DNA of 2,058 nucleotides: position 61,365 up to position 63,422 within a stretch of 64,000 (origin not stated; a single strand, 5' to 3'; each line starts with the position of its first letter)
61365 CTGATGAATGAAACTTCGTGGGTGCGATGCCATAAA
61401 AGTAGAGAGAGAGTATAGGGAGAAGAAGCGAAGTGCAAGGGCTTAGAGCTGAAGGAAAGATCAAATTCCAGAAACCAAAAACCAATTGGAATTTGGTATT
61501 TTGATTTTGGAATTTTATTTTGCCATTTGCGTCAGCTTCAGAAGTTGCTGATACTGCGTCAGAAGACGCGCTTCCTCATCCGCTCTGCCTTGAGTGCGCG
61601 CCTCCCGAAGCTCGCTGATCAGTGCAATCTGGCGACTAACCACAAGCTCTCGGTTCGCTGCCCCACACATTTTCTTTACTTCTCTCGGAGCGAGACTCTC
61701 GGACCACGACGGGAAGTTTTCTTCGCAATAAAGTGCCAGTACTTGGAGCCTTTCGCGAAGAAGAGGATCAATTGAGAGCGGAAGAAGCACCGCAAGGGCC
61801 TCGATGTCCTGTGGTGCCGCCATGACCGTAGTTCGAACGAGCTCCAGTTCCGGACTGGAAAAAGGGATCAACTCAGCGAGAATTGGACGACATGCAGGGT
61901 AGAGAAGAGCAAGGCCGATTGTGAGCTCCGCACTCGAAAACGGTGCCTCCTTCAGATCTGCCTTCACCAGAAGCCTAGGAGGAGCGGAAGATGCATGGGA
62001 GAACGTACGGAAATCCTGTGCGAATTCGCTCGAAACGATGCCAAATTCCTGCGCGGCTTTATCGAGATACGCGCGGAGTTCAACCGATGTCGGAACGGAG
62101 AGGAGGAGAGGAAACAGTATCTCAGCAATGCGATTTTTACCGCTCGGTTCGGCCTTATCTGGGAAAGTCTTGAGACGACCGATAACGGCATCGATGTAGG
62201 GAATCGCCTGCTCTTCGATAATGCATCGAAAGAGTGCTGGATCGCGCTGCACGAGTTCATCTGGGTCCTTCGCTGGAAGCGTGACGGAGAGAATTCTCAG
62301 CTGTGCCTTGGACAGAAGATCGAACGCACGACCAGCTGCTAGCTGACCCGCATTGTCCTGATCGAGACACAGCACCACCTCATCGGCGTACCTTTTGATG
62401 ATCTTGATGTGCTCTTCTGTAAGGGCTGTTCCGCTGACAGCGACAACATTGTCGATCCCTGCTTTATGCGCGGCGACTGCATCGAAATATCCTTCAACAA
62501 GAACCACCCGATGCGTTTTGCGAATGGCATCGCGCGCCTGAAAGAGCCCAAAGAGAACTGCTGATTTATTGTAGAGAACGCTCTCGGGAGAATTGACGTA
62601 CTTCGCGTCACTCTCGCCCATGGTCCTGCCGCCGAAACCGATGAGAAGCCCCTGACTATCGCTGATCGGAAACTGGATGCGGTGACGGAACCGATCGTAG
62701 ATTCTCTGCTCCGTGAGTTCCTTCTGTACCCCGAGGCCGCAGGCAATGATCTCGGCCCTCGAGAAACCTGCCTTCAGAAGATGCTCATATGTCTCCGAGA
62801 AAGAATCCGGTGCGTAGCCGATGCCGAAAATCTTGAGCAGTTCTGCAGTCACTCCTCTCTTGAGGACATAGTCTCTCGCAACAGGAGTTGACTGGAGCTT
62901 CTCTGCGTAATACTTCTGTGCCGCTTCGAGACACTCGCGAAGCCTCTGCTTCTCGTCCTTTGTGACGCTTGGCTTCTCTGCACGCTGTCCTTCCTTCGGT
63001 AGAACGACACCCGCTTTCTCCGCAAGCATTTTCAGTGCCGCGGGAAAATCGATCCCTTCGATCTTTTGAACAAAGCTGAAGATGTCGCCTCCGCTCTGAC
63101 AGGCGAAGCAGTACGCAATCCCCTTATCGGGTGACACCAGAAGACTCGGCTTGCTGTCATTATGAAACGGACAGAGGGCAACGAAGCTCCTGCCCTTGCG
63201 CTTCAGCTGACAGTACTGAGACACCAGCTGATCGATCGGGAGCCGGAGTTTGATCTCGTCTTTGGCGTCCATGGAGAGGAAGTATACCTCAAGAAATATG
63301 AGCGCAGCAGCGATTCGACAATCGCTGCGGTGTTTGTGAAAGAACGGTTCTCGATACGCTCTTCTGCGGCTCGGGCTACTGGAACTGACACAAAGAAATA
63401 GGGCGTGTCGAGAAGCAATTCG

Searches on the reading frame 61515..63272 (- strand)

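Call 59: search_protein_families(library=pfam, proteins=[window:61515-63272:-], max_evalue=0.001)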
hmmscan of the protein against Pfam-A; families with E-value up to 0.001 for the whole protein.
window:61515-63272:- (585 aa): 6 families
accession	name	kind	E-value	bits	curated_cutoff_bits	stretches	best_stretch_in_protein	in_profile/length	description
PF08275.17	DNAG_N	-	8.2e-35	120.1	26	1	121-246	1-127/128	DNA primase catalytic core, N-terminal domain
PF01807.25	Zn_ribbon_DnaG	-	5e-28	97.2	24.9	1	5-94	7-96/98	CHC2 zinc finger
PF13155.12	Toprim_2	-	3.9e-23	82.1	22.1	1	257-340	1-87/88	Toprim-like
PF13662.12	Toprim_4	-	3.5e-19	69.2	25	1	256-327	3-81/85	Toprim domain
PF01751.28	Toprim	-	2e-15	57.2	23.1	1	256-326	2-90/96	Toprim domain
PF13362.12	Toprim_3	-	7.2e-07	30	27.2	1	256-343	2-91/95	Toprim domain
